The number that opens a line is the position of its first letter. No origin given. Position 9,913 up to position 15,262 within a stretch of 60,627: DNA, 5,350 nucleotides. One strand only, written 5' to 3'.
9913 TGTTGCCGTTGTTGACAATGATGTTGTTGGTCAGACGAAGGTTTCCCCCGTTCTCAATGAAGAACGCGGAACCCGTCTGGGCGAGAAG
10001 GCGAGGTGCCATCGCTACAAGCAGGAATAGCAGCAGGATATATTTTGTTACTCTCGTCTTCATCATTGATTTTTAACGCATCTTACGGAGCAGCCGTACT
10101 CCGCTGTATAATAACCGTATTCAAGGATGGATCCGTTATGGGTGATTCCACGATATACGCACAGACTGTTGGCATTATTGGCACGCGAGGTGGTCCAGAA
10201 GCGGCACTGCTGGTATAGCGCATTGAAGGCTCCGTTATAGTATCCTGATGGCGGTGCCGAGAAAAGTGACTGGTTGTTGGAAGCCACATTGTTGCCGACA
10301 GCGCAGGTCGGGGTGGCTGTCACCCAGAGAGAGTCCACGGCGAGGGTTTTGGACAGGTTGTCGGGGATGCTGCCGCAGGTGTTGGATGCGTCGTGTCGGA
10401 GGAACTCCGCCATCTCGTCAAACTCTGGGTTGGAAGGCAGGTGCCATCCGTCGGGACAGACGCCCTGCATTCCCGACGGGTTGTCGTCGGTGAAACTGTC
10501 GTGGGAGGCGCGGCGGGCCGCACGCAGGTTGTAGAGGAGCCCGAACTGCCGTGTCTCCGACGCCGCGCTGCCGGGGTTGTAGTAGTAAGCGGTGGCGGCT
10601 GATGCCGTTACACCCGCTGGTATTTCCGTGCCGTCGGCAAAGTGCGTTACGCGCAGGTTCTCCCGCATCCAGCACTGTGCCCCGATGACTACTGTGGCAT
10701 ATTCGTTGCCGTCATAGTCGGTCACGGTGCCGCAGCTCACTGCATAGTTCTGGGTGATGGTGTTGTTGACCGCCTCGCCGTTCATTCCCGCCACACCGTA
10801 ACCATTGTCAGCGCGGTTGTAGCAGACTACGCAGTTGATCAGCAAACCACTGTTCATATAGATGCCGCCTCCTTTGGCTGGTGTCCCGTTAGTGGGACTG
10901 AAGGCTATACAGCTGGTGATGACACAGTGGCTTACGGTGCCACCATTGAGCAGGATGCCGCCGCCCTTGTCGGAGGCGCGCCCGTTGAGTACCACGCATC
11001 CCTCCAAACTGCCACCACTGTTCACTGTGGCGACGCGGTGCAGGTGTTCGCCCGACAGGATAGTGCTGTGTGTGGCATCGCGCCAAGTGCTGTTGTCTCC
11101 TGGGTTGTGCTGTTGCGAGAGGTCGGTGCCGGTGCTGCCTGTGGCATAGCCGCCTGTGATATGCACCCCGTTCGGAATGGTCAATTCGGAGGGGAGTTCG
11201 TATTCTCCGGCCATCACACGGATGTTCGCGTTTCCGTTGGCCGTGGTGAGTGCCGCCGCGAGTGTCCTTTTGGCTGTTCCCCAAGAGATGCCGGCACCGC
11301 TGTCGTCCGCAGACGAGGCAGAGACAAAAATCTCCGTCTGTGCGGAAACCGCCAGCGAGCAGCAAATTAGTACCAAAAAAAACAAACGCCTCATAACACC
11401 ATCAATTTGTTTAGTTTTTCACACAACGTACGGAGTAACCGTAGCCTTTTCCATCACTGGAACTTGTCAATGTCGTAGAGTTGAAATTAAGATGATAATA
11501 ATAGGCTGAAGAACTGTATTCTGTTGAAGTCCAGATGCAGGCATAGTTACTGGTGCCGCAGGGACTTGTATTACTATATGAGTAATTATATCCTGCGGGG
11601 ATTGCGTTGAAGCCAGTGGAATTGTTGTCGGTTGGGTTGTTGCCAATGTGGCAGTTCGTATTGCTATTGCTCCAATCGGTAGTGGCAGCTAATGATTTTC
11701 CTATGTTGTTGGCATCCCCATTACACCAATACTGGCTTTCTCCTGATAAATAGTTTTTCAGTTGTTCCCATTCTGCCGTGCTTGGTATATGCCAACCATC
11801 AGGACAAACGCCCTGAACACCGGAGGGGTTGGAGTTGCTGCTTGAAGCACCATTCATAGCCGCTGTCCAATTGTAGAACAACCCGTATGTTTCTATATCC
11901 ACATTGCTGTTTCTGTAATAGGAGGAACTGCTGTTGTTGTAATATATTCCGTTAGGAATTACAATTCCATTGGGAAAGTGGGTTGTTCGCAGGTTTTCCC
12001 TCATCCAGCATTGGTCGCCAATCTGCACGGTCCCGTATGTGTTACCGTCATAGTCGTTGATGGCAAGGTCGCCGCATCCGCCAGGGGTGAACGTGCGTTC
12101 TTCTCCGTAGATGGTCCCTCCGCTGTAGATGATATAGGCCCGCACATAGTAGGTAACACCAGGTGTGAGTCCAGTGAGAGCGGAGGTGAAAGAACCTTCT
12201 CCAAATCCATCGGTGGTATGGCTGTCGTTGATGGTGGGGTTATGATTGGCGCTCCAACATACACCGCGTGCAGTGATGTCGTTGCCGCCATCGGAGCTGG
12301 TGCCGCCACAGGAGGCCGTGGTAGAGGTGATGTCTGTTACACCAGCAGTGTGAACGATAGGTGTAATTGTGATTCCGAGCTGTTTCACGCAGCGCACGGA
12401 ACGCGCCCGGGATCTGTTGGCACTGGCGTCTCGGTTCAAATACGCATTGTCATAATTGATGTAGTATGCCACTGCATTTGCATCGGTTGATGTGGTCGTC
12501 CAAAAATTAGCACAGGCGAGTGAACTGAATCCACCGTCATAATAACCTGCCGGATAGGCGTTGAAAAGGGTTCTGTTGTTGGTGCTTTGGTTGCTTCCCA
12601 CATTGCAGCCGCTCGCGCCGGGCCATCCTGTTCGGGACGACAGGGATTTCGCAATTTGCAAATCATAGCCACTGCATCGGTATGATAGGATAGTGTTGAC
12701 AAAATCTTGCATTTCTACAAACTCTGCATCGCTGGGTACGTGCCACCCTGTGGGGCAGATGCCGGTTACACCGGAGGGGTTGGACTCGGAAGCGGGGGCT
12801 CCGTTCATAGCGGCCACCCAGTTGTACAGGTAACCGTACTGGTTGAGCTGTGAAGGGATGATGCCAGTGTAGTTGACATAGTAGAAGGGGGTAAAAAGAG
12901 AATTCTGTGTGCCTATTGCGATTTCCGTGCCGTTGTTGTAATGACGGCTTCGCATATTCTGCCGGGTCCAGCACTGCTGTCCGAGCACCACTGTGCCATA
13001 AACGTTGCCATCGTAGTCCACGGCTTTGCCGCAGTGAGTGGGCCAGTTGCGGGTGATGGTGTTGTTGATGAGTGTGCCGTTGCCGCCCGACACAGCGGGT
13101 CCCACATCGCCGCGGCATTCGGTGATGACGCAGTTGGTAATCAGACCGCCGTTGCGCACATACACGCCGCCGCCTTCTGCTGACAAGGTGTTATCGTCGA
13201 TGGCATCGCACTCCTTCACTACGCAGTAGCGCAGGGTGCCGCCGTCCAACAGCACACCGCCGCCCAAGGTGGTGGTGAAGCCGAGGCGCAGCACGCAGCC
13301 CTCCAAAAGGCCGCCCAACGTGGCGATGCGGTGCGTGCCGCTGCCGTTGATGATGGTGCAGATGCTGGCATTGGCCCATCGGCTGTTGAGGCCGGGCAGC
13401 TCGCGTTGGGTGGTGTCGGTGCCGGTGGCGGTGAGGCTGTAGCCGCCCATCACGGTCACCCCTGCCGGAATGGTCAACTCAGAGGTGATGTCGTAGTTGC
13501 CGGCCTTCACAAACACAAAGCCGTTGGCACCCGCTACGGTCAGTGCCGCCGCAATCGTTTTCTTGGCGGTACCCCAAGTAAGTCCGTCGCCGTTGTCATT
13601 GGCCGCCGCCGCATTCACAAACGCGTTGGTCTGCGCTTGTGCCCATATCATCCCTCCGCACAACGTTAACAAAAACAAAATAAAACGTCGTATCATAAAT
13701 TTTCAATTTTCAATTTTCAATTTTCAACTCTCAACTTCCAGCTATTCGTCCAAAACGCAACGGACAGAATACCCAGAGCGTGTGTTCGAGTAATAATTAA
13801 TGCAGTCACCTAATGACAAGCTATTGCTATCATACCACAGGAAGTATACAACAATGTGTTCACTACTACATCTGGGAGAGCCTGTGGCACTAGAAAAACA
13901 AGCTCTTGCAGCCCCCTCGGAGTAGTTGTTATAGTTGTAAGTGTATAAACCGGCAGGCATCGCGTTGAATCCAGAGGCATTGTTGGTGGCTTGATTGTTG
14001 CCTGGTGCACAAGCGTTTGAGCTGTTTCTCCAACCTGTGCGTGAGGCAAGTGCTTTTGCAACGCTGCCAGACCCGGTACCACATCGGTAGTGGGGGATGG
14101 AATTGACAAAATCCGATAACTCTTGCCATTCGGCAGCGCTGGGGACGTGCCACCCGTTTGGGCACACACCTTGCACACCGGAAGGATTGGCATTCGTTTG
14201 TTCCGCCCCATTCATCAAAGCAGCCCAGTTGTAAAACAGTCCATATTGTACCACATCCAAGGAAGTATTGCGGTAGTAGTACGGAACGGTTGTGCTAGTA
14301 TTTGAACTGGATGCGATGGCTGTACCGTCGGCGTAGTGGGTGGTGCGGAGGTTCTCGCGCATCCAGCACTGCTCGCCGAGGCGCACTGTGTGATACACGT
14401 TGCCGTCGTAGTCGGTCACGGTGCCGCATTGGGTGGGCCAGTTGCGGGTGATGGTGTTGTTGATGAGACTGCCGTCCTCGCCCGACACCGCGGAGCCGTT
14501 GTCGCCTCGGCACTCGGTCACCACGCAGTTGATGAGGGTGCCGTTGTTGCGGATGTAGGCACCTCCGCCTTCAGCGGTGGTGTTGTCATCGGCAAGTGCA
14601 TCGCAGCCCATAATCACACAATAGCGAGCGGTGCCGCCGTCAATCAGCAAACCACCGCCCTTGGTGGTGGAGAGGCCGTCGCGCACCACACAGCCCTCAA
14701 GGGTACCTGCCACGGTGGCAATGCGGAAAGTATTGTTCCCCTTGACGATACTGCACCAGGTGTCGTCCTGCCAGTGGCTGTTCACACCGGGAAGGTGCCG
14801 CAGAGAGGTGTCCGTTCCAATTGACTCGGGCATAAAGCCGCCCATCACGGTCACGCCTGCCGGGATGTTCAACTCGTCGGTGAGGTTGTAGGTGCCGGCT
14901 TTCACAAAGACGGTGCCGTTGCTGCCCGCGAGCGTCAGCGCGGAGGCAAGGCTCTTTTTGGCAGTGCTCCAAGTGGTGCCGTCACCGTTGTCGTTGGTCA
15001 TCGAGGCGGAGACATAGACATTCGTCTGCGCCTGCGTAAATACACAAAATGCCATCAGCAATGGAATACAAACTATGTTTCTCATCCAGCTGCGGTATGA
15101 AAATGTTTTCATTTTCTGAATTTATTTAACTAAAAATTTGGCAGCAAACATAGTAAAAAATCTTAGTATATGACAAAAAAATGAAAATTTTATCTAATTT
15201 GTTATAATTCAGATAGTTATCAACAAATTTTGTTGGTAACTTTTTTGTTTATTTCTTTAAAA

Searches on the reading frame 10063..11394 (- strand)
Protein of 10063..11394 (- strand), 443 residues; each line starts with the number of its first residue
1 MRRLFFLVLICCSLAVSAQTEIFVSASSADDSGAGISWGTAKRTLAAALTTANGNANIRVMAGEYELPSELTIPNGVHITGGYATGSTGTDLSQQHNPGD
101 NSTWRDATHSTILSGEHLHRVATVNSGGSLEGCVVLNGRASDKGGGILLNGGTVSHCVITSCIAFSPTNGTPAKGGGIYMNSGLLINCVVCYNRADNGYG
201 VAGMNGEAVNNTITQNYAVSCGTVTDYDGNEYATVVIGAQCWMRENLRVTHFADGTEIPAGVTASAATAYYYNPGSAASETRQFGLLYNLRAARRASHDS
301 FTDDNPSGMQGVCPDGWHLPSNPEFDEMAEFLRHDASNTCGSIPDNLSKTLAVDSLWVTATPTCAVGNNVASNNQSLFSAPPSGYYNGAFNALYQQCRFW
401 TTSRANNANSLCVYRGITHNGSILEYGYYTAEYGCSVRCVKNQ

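Call 13: search_protein_families(library=pfam, proteins=[window:10063-11394:-], max_evalue=0.001)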
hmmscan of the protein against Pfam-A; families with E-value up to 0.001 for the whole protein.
window:10063-11394:- (443 aa): 1 family
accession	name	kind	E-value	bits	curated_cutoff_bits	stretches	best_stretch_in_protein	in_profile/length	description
PF09603.15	Fib_succ_major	-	2.2e-28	100.2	33.9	1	235-441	1-187/187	Fibrobacter succinogenes major domain (Fib_succ_major)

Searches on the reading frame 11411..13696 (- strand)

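Call 13: search_protein_families(library=pfam, proteins=[window:11411-13696:-], max_evalue=0.001)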
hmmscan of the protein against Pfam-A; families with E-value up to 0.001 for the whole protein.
window:11411-13696:- (761 aa): 1 family
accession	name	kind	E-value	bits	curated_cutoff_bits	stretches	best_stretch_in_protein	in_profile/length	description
PF09603.15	Fib_succ_major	-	4.3e-65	219.9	33.9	2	557-760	1-187/187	Fibrobacter succinogenes major domain (Fib_succ_major)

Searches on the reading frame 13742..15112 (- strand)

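Call 13: search_protein_families(library=pfam, proteins=[window:13742-15112:-], max_evalue=0.001)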
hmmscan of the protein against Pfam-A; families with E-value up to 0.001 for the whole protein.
window:13742-15112:- (456 aa): 1 family
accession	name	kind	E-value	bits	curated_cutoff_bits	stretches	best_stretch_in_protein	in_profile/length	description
PF09603.15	Fib_succ_major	-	3.7e-31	109.3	33.9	1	243-453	1-186/187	Fibrobacter succinogenes major domain (Fib_succ_major)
